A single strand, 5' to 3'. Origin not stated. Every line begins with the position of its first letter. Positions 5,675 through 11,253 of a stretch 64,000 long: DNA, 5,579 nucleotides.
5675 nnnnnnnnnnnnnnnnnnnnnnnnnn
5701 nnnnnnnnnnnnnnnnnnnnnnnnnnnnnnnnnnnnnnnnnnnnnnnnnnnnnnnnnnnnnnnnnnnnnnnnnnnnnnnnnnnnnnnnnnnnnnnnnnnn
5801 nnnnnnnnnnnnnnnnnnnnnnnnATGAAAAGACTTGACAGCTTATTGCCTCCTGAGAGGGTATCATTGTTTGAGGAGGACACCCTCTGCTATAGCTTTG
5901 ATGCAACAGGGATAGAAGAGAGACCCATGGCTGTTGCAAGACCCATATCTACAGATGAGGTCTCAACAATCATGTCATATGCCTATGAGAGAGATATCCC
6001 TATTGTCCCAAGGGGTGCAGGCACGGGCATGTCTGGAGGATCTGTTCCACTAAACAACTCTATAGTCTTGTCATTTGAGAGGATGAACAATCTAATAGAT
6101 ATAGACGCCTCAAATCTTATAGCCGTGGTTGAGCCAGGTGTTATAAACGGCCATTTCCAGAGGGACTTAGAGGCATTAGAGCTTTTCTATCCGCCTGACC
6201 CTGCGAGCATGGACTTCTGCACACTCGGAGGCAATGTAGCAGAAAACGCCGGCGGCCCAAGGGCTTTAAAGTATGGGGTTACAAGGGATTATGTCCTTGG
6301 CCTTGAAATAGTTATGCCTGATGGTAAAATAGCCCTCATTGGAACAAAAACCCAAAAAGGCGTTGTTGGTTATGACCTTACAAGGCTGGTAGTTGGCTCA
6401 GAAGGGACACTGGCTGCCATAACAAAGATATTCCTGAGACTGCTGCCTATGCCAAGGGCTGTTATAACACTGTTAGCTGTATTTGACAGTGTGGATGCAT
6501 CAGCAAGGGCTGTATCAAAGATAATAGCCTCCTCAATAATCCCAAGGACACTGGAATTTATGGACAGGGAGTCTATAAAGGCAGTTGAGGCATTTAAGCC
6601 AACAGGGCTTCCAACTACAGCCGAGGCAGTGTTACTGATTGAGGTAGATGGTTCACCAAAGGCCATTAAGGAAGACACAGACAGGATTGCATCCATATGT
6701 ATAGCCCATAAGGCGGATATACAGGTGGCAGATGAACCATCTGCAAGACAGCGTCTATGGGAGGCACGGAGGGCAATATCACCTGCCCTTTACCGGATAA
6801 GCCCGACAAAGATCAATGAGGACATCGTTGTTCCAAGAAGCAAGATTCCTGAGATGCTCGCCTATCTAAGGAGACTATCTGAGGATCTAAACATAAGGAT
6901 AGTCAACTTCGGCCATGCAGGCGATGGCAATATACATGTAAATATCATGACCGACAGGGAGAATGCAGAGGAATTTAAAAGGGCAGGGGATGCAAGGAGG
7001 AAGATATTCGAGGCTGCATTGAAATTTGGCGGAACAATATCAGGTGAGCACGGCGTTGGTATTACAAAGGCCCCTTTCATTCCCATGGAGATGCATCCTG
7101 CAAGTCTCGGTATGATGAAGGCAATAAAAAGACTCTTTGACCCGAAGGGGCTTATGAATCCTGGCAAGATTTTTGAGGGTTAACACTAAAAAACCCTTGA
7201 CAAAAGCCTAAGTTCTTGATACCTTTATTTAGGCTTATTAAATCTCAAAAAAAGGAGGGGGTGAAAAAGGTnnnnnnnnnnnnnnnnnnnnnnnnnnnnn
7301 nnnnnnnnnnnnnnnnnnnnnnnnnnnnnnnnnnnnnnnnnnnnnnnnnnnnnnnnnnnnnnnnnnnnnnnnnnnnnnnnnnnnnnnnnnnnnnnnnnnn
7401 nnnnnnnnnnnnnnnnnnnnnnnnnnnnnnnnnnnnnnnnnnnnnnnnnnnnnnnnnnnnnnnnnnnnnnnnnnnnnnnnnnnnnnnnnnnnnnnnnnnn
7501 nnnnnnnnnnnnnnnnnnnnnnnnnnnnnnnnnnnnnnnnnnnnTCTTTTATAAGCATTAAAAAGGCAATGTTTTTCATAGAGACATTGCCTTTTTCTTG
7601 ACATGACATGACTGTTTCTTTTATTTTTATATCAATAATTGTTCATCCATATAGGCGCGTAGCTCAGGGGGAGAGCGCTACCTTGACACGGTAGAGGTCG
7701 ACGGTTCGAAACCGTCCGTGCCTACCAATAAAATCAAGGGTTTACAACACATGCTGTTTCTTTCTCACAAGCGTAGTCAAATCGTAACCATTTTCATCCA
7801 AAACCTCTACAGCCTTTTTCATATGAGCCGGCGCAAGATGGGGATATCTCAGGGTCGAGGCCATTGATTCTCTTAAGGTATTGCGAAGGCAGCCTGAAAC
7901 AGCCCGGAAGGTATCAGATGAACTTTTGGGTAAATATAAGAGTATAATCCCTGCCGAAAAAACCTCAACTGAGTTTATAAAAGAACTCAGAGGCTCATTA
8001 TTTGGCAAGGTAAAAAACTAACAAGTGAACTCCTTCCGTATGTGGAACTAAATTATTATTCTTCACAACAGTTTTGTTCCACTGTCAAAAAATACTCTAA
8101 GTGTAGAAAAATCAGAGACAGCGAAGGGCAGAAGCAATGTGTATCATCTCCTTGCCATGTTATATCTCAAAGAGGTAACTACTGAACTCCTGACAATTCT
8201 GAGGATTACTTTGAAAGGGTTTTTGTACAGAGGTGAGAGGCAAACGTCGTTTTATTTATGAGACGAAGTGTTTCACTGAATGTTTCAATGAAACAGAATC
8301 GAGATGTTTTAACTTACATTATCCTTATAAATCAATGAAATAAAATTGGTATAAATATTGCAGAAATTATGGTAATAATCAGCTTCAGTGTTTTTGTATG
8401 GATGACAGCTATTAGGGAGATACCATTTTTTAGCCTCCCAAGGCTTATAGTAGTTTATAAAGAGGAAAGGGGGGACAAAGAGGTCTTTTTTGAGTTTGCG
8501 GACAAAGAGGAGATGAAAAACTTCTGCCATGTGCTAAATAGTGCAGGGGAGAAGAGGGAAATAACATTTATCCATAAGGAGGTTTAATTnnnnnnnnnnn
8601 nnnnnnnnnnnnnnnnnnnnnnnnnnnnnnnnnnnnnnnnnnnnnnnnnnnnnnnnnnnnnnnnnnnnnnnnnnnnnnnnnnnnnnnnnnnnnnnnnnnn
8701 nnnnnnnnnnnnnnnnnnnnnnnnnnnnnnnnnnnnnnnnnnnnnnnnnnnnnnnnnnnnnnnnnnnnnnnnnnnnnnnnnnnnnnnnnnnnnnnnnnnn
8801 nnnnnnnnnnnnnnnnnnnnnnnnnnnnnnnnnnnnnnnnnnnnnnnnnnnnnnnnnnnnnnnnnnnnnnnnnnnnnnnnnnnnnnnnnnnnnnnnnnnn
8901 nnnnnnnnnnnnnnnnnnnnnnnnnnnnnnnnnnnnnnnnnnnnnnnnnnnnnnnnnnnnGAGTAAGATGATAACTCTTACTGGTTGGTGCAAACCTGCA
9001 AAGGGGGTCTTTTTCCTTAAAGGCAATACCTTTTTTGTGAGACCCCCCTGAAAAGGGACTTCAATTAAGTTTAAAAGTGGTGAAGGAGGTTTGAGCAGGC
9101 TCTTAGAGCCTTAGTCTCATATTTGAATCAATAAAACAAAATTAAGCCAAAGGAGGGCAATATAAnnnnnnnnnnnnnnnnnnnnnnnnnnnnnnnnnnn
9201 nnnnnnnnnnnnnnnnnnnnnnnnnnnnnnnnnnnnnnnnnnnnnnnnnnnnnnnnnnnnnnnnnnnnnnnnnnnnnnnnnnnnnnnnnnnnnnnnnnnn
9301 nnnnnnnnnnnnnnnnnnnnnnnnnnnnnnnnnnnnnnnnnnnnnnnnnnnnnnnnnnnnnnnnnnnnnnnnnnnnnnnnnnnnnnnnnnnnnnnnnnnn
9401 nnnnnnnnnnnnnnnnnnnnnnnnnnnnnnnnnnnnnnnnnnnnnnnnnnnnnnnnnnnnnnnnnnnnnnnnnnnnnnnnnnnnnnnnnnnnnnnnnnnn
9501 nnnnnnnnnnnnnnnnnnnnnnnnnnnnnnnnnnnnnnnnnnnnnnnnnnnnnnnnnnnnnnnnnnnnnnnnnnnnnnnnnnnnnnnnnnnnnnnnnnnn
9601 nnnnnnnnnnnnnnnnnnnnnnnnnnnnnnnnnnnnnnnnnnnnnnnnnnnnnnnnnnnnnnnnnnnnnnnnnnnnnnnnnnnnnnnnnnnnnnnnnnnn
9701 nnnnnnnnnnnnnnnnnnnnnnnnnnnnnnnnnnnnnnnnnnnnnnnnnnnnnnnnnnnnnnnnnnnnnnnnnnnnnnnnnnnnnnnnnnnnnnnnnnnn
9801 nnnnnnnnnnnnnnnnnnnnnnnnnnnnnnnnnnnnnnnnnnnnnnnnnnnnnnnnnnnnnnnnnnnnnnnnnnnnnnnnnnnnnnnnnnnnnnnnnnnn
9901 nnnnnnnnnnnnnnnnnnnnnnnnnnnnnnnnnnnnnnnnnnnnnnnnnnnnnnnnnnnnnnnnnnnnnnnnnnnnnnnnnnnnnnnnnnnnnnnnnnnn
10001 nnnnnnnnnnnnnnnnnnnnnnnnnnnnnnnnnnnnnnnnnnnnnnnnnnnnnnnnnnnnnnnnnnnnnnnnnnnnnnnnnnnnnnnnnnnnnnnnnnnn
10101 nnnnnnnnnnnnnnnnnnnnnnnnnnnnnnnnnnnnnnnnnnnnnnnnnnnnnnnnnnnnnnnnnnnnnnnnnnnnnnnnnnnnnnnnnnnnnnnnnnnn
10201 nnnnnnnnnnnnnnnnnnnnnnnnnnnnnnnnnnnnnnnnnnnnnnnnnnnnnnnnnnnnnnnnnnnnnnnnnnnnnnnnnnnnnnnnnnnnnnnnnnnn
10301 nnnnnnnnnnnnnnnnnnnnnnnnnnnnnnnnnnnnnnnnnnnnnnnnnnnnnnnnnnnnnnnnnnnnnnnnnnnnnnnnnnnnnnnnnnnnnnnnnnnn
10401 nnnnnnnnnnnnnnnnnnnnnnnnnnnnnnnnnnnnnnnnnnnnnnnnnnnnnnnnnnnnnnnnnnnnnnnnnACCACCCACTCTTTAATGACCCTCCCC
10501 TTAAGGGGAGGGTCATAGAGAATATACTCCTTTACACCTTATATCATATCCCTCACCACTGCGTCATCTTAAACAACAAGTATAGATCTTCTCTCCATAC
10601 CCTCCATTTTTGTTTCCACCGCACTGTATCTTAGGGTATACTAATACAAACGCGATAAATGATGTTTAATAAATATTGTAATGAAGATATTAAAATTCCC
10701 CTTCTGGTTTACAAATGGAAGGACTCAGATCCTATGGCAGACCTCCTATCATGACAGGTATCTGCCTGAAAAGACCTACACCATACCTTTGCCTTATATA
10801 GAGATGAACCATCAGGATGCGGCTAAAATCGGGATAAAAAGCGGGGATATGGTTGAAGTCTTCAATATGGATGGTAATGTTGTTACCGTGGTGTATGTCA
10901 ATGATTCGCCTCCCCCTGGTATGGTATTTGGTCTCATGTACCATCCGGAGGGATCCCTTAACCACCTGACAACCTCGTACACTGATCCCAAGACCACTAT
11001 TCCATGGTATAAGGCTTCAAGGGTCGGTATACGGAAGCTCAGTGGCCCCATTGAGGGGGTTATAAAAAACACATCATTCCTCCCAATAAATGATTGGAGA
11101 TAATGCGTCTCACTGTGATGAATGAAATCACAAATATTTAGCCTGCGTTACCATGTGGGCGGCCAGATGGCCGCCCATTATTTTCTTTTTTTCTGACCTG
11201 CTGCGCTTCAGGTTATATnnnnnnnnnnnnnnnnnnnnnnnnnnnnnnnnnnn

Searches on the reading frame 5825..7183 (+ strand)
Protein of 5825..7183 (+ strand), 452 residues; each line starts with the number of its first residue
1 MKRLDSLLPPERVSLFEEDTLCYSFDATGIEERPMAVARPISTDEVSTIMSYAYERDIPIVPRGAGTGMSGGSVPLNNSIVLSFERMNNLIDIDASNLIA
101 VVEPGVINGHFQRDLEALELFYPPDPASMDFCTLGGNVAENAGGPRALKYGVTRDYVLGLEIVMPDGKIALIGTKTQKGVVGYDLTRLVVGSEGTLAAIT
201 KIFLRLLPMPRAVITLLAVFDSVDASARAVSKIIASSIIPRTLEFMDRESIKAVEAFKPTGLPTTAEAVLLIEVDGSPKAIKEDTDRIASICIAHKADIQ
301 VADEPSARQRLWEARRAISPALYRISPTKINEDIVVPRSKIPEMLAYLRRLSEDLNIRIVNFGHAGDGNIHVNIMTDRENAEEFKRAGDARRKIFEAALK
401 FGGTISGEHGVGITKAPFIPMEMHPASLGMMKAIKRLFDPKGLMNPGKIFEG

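Call 58: search_protein_families(library=pfam, proteins=[window:5825-7183:+], max_evalue=0.00001)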
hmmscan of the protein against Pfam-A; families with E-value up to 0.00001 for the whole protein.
window:5825-7183:+ (452 aa): 2 families
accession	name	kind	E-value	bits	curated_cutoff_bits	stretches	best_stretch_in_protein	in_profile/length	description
PF02913.24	FAD-oxidase_C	-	2.7e-71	240.6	21.2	1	210-449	2-248/248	FAD linked oxidases, C-terminal domain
PF01565.28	FAD_binding_4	-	3.5e-40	137.4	26.4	1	34-169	1-135/139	FAD binding domain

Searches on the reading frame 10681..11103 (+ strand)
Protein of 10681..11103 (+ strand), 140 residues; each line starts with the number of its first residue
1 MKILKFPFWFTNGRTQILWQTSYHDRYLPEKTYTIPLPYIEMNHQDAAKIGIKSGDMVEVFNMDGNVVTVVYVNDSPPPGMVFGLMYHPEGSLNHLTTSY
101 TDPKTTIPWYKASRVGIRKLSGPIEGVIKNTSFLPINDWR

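Call 8: search_protein_families(library=pfam, proteins=[window:10681-11103:+], max_evalue=0.001)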
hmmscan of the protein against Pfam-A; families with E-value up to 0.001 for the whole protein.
window:10681-11103:+ (140 aa): 1 family
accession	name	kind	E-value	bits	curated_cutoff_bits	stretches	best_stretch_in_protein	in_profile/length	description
PF01568.27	Molydop_binding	-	2.6e-22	79.4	26.8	1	8-112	1-108/110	Molydopterin dinucleotide binding domain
